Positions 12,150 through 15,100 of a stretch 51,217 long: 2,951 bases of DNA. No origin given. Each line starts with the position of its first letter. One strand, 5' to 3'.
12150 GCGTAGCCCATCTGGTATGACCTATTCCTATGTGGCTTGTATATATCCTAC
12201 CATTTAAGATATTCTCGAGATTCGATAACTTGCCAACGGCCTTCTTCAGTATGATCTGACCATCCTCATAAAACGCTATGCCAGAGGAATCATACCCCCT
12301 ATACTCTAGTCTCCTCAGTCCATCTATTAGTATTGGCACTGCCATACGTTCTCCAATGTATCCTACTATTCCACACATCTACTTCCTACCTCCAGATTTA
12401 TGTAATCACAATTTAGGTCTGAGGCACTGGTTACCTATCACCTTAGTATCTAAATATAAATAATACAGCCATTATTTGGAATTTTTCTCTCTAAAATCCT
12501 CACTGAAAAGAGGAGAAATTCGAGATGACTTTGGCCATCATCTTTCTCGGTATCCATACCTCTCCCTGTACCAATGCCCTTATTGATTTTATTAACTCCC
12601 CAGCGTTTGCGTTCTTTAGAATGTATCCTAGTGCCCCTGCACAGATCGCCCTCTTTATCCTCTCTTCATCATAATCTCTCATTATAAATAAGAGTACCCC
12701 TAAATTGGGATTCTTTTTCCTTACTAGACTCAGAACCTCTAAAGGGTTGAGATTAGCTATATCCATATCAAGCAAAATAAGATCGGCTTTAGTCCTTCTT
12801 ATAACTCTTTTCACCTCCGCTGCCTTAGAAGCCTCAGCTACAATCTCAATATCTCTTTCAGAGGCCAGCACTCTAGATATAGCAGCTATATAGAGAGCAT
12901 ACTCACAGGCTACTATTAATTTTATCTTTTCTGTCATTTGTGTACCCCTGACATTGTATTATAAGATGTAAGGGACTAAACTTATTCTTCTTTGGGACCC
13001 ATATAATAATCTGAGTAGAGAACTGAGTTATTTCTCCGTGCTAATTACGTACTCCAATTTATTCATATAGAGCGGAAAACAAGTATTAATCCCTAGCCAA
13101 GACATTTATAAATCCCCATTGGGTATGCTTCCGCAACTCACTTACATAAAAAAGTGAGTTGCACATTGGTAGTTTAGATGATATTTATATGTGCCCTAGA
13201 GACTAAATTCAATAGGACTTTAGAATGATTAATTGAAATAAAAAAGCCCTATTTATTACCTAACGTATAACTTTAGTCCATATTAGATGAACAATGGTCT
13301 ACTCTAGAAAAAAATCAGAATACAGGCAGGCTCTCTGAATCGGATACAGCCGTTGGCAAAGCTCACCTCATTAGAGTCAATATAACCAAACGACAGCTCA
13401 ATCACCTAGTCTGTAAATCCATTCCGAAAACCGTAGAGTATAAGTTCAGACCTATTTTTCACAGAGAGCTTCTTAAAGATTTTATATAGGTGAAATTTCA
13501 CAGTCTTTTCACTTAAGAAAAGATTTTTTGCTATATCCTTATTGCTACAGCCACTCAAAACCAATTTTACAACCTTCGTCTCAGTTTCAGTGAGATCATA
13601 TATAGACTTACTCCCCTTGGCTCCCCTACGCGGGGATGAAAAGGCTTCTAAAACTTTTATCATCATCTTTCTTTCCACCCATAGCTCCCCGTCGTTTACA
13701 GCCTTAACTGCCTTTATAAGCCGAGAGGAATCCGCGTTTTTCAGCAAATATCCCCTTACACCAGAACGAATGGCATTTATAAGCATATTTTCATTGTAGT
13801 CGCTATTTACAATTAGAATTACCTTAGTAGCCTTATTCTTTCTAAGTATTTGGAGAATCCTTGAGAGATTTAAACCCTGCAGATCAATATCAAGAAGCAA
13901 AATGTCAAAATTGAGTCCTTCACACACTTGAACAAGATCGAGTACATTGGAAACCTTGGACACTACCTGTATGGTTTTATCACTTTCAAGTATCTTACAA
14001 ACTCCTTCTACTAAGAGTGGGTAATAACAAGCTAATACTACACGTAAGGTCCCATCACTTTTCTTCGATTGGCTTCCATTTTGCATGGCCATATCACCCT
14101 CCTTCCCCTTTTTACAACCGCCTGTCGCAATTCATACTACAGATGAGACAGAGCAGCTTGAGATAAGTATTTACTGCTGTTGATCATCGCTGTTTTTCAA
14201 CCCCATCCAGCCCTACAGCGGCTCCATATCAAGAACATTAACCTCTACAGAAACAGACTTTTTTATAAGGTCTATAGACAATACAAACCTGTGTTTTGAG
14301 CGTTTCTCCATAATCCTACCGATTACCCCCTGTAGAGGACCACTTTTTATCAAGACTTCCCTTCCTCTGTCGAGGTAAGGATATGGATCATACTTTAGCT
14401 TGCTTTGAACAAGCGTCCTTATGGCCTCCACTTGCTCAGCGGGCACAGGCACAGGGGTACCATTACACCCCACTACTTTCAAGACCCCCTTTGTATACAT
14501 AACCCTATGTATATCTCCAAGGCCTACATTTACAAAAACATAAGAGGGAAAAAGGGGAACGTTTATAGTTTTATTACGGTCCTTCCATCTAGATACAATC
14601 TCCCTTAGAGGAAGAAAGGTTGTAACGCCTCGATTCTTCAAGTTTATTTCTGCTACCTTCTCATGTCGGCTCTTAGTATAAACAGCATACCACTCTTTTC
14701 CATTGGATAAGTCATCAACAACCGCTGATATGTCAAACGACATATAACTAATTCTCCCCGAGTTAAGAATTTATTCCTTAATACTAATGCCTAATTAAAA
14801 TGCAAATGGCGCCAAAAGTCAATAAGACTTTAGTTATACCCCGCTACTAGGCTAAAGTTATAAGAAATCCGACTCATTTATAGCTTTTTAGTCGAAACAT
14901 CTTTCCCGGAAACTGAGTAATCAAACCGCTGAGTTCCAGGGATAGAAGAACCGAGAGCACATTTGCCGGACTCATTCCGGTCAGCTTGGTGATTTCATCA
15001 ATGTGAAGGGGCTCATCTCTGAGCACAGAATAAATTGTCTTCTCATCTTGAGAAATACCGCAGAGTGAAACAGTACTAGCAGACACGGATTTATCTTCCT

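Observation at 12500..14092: Tandem atypical receivers with a VpsT-like W-x-x-R helix: candidate c-di-GMP-responsive glycan regulators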

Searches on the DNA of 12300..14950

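Call 65: search_rna_families(source=window, start=12300, end=14950, threshold=evalue, max_evalue=1)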
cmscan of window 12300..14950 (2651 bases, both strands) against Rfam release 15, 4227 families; matches with E-value up to 1: 0.
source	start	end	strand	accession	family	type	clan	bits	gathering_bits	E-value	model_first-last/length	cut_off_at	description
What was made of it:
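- Tried and rejected: No RNA family, and no riboswitch in the 468-nt spacer (call 65).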

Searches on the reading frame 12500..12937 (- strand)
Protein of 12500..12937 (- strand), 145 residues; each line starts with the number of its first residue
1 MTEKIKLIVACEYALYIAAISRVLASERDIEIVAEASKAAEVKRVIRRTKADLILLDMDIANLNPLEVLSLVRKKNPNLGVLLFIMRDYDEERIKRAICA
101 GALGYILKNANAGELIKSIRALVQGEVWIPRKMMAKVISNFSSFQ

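Call 5: search_protein_families(library=pfam, proteins=[window:12500-12937:-], max_evalue=0.01)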
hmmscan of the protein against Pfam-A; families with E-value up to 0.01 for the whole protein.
window:12500-12937:- (145 aa): 1 family
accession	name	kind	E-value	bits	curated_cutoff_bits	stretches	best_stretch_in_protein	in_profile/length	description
PF00072.30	Response_reg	-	1.1e-13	51.8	30.2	1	17-120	11-111/111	Response regulator receiver domain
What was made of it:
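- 12500..12937 (-): ORF B: stand-alone atypical receiver plus alpha6, no HTH; paralogue of ORF A. Pfam Response_reg only (call 5).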

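Call 8: search_solved_structures(query=window:12500-12937:-, max_evalue=0.01, show_alignments=3)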
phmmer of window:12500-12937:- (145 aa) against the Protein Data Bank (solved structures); distinct sequences matched with E-value up to 0.01: 132 (the best 60 are shown).
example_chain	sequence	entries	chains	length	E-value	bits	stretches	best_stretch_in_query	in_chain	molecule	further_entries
3f6c_A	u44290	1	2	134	5.8e-13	52.1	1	7-132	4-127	Positive transcription regulator evgA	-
5f64_A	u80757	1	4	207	1.1e-12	51.2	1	7-133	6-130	Positive transcription regulator EvgA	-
8zwn_A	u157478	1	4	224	1.4e-12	50.9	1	7-133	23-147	DNA-binding transcriptional activator EvgA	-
7ve6_A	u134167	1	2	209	1.7e-12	50.7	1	5-137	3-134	Response regulator protein VraR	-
5hev_A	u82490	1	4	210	1.9e-12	50.5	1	5-140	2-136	Response regulator protein VraR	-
4gvp_A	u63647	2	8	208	2e-12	50.4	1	5-137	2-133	Response regulator protein vraR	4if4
1a04_A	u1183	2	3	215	6.2e-12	48.8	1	10-132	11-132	NITRATE/NITRITE RESPONSE REGULATOR PROTEIN NARL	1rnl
3cz5_A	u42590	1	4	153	5.6e-10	42.5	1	19-126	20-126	Two-component response regulator, LuxR family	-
3eul_A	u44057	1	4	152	2.9e-09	40.2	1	2-126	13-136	POSSIBLE NITRATE/NITRITE RESPONSE TRANSCRIPTIONAL REGULATORY PROTEIN NARL (DNA-binding res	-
2qsj_A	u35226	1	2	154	7.9e-09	38.8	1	49-134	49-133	DNA-binding response regulator, LuxR family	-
4le0_A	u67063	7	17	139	1.6e-08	37.8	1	5-132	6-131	Transcriptional regulatory protein DesR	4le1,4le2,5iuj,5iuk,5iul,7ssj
9xzo_A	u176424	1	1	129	1.8e-08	37.7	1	8-119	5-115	De novo protein M1X0B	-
3b2n_A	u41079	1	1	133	1.8e-08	37.6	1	7-126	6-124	Uncharacterized protein Q99UF4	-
4zmr_A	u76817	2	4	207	2e-08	37.5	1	5-137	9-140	Response regulator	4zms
7ssi_C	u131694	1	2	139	2.1e-08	37.4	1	5-132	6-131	Transcriptional regulatory protein DesR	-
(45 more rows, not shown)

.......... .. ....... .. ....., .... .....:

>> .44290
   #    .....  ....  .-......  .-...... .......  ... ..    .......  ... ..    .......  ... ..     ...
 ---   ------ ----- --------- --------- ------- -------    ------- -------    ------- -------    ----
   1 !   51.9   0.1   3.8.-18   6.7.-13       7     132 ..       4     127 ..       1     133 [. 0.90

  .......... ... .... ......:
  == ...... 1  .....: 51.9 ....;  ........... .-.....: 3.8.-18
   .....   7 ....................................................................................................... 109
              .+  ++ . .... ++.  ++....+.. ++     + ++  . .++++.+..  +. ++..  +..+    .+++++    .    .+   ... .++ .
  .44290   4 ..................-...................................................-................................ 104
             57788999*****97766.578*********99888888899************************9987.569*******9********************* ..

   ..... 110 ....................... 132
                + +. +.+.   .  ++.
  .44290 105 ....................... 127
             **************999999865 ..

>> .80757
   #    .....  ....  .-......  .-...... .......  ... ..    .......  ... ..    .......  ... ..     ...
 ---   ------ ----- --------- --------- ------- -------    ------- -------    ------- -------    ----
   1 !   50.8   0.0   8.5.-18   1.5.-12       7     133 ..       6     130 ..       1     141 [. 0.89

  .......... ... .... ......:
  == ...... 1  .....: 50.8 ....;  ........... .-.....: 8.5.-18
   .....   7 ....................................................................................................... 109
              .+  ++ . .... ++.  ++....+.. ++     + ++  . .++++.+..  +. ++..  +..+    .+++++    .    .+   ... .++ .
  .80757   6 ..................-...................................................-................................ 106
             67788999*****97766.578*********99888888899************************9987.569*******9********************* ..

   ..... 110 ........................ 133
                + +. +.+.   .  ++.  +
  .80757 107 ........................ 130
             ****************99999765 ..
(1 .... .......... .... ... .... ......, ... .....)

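Call 17: find_homologous_proteins(query=window:12500-12937:-, max_evalue=0.001)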
Query window:12500-12937:- (145 aa): 56 proteins with E <= 0.001 among 103 candidates.
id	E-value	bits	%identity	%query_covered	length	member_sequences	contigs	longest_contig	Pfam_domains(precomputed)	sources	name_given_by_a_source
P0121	9.1e-82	289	99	100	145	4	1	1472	PF00072.31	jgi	jgi:DNA-binding NarL/FixJ family response regulator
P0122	2.7e-73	262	90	100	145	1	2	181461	PF00072.31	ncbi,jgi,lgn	ncbi:MAG: hypothetical protein C4291_00605 [Candidatus Dadabacteria bacterium]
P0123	1.6e-65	237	81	99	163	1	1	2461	PF00072.31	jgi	jgi:DNA-binding NarL/FixJ family response regulator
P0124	3.0e-64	233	82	99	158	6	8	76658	PF00072.31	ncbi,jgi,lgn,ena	-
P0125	6.9e-61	222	79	99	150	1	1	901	PF00072.31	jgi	jgi:DNA-binding NarL/FixJ family response regulator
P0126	1.1e-59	218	76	99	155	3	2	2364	PF00072.31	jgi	jgi:two-component system, NarL family, response regulator DegU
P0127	2.5e-58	213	76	99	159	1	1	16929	PF00072.31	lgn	-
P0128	1.5e-57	211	76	99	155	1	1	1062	PF00072.31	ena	-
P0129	4.7e-54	200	72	100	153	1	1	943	PF00072.31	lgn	-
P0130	1.5e-53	198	70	100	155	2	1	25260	PF00072.31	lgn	-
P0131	2.8e-52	194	68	99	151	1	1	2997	PF00072.31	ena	-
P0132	4.1e-52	193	71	99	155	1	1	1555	PF00072.31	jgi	-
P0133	4.6e-52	193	74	99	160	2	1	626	PF00072.31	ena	-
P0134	8.3e-52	192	74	92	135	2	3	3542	PF00072.31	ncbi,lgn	ncbi:MAG: response regulator transcription factor [Ignavibacteriales bacterium]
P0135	6.8e-47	176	98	61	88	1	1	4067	-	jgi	jgi:DNA-binding NarL/FixJ family response regulator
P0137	4.4e-45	171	62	97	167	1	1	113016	PF00072.31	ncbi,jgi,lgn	jgi:DNA-binding NarL/FixJ family response regulator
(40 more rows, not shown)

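Call 37: find_encoding_contigs(protein=P0122, flank=10000, max_places=2)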
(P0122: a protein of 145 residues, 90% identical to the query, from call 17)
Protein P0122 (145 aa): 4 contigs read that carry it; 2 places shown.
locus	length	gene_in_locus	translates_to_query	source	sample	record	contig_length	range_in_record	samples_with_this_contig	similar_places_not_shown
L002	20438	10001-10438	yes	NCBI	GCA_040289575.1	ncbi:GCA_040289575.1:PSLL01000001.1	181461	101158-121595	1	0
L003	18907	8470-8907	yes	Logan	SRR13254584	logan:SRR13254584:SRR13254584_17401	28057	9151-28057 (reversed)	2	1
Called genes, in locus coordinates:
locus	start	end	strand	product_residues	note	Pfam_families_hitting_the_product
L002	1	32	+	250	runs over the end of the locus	PF00121:TIM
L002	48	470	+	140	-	PF03840:SecG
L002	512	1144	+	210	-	PF20308:TPR-S (faint), PF24575:TPR_Slam (faint), PF13431:TPR_17 (faint), PF13432:TPR_16, PF13371:TPR_9 (weak), PF13414:TPR_11, PF14559:TPR_19, PF13414:TPR_11, +7 more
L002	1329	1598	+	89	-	PF12797:Fer4_2 (faint), PF13237:Fer4_10 (weak), PF14697:Fer4_21 (faint), PF12838:Fer4_7 (weak), PF13187:Fer4_9 (weak), PF13484:Fer4_16 (faint), PF00037:Fer4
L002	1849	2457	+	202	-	PF00730:HhH-GPD, PF00633:HHH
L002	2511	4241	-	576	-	PF00528:BPD_transp_1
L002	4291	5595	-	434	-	PF00005:ABC_tran, PF13304:AAA_21 (faint), PF09821:AAA_assoc_C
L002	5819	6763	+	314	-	PF04055:Radical_SAM, PF16199:Radical_SAM_C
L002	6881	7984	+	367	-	PF12826:HHH_2 (weak), PF14520:HHH_5, PF00633:HHH (weak), PF02481:DNA_processg_A, PF17782:WHD_DprA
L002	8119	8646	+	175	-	PF02357:NusG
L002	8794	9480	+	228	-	PF00072:Response_reg, PF00196:GerE, PF08281:Sigma70_r4_2 (weak)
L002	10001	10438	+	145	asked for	PF00072:Response_reg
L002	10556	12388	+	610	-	PF13522:GATase_6, PF13537:GATase_7, PF01380:SIS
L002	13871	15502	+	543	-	PF13231:PMT_2 (weak)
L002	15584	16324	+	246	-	PF01209:Ubie_methyltran (faint), PF07021:MetW (weak), PF13489:Methyltransf_23 (weak), PF13847:Methyltransf_31 (weak), PF08241:Methyltransf_11, PF13649:Methyltransf_25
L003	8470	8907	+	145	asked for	PF00072:Response_reg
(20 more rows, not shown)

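Call 63: search_protein_families(library=ncbifam, proteins=[window:12500-12937:-], max_evalue=0.001)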
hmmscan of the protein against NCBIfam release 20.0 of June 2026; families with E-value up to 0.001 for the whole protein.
window:12500-12937:- (145 aa): 49 families (the best 25 are shown)
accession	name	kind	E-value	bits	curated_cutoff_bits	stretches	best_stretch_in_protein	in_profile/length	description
NF052445.1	RespRegMctR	equivalog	5.3e-20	71.7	300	1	4-129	1-125/205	two-component system response regulator MctR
NF047785.1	respo_reg_MadR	equivalog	6.1e-18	64.9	300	1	6-139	2-137/209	MadR family response regulator transcription factor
NF007935.0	PRK10651.1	equivalog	7.4e-18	64.5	250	1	3-133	5-134/216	two-component system response regulator NarL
NF011896.0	PRK15369.1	equivalog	8.4e-16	58.2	242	1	4-140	3-138/211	two component system response regulator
NF007018.1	PRK09483.1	equivalog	9.3e-15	54.9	280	1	7-134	4-130/217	UvrY/SirA/GacA family response regulator transcription factor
NF007419.0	PRK09958.1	equivalog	5.2e-14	52.3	251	1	8-140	4-134/204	acid-sensing system DNA-binding response regulator EvgA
NF007708.0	PRK10403.1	equivalog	2.9e-12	46.5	343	1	6-126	8-127/215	nitrate/nitrite response regulator protein NarP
NF008677.0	PRK11697.1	equivalog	3.2e-11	43.1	246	1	18-125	15-118/238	two-component system response regulator BtsR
NF041830.1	RR_TF_ErdR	exception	3.6e-10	39.9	390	1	7-135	4-133/213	response regulator transcription factor ErdR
TIGR02875.1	spore_0_A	equivalog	4.8e-10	39.1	200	1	3-127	1-126/262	sporulation transcription factor Spo0A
NF001965.0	PRK00742.1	subfamily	6.1e-10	38.8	293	1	3-111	2-110/357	chemotaxis-specific protein-glutamate methyltransferase CheB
NF009206.0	PRK12555.1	subfamily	4.6e-09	35.7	342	1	8-109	4-105/340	chemotaxis-specific protein-glutamate methyltransferase CheB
NF041367.1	CheY_Halo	equivalog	7e-09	36.1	200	1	27-121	19-112/114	chemotaxis protein CheY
NF007928.2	PRK10643.1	equivalog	7.2e-09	35.6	330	1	24-124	18-117/216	two-component system response regulator PmrA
NF041734.1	resp_reg_RppA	equivalog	1.6e-08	34.2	250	1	18-124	14-119/229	two-component system response regulator RppA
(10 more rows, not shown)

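Call 69: find_encoding_contigs(protein=P0137, flank=6000, max_places=1)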
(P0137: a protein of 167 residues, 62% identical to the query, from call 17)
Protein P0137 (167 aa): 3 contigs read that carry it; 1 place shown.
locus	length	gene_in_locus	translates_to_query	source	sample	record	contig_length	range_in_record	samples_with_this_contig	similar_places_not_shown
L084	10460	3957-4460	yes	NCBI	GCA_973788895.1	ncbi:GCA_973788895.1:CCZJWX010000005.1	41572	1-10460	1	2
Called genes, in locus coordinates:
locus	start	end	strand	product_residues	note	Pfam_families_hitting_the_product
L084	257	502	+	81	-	PF15919:HicB_lk_antitox (weak)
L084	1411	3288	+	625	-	PF00890:FAD_binding_2 (weak), PF01266:DAO (weak), PF01494:FAD_binding_3, PF01593:Amino_oxidase, PF01946:Thi4 (weak), PF12831:FAD_oxidored (faint), PF13450:NAD_binding_8, PF13738:Pyr_redox_3 (weak)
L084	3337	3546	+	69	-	-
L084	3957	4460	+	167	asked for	PF00072:Response_reg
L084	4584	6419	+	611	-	PF13522:GATase_6, PF13537:GATase_7, PF01380:SIS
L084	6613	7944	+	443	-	PF03721:UDPG_MGDP_dh_N, PF00984:UDPG_MGDP_dh, PF03720:UDPG_MGDP_dh_C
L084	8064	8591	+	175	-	PF01583:APS_kinase, PF08433:KTI12 (weak)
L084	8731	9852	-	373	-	PF00988:CPSase_sm_chain, PF00117:GATase, PF07722:Peptidase_C26 (faint)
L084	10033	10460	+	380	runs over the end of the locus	PF00072:Response_reg, PF13487:HD_5, PF01966:HD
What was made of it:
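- ORF B occurs without an adjacent ORF A in L084 (call 69). A REC-HD_5 (HD-GYP-like) gene lies near an ORF B homologue in L084 (call 69).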

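Call 77: predict_structure(alignment_id=A2)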
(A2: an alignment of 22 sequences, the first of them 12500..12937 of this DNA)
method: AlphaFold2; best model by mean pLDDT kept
length: 145 residues; sequences in the alignment: 22
mean_pLDDT: 92.0   pTM: 0.87
mean pLDDT of the five models: 92.0, 91.6, 91.1, 89.4, 87.7
residues with pLDDT >= 90: 120; 70-90: 20; 50-70: 4; < 50: 1
segments of 3 or more residues with pLDDT < 50: none
pLDDT, mean of each block of 10 residues (from residue 1): 88 94 94 96 95 96 94 95 89 92 94 95 92 88 63
secondary structure, 60 per line:
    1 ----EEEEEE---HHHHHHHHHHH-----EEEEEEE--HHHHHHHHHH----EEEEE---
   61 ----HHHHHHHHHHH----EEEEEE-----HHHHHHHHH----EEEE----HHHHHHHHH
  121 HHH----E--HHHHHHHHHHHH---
elements in order: E5-10 H14-24 E30-36 H39-48 E53-57 H65-75 E80-85 H91-99 E104-107 H112-123 H131-142
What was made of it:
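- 12500..12937 (-): AF2 pLDDT 92, with a helix at 131-142 (call 77).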

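Call 79: fold_search(model_id=the predicted structure, library=pdb)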
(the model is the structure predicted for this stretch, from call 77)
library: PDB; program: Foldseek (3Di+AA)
matches with E <= 10: 1800; with E <= 0.001: 550
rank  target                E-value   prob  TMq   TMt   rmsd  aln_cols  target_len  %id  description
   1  5hev_B                8.2e-11  1.00  0.84  0.60   2.2       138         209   26  Crystal Structure of the beryllofluoride-activated LiaR from Enterococcus faecium (released 2016-11-16)
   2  5hev_C                1.9e-10  1.00  0.84  0.59   2.2       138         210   26  Crystal Structure of the beryllofluoride-activated LiaR from Enterococcus faecium (released 2016-11-16)
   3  5hev_A                3.5e-10  1.00  0.83  0.60   2.3       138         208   26  Crystal Structure of the beryllofluoride-activated LiaR from Enterococcus faecium (released 2016-11-16)
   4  7ve6_A                4.2e-10  1.00  0.85  0.90   1.8       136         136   26  N-terminal domain of VraR (released 2022-05-18)
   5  4le0_A                5.1e-10  1.00  0.79  0.86   2.8       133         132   20  Crystal structure of the receiver domain of DesR in complex with beryllofluoride and magnesium (released 2014-07-16)
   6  5iuk_F                5.4e-10  1.00  0.81  0.88   2.0       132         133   20  Crystal structure of the DesK-DesR complex in the phosphotransfer state with high Mg2+ (150 mM) (released 2016-12-21)
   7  4gvp_A                7.0e-10  1.00  0.85  0.61   2.1       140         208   26  Crystal Structure of the Response Regulator Protein VraR from Staphylococcus aureus (released 2013-05-08)
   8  3eul_B                1.0e-09  1.00  0.78  0.91   1.7       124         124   25  Structure of the signal receiver domain of the putative response regulator NarL from Mycobacterium tuberculosis (released 2008-11-11)
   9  4ldz_B                1.1e-09  1.00  0.80  0.63   3.7       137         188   20  Crystal structure of the full-length response regulator DesR in the active state (released 2014-07-16)
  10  4le0_B                1.2e-09  1.00  0.79  0.85   2.3       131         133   21  Crystal structure of the receiver domain of DesR in complex with beryllofluoride and magnesium (released 2014-07-16)
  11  3eul_A                1.3e-09  1.00  0.78  0.91   1.7       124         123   25  Structure of the signal receiver domain of the putative response regulator NarL from Mycobacterium tuberculosis (released 2008-11-11)
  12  3cz5_C                1.5e-09  1.00  0.81  0.83   3.4       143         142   20  Crystal structure of two-component response regulator, LuxR family, from Aurantimonas sp. SI85-9A1 (released 2008-05-06)
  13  4e7o_A                1.9e-09  1.00  0.79  0.88   2.0       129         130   22  Crystal structure of receiver domain of putative NarL family response regulator spr1814 from Streptococcus pneumoniae (released 2012-05-23)
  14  4le2_B                2.3e-09  1.00  0.79  0.87   2.3       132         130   20  Crystal structure of the unphosphorylated receiver domain of DesR in the active state (released 2014-07-16)
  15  3cz5_B                2.6e-09  1.00  0.81  0.84   3.0       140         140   21  Crystal structure of two-component response regulator, LuxR family, from Aurantimonas sp. SI85-9A1 (released 2008-05-06)
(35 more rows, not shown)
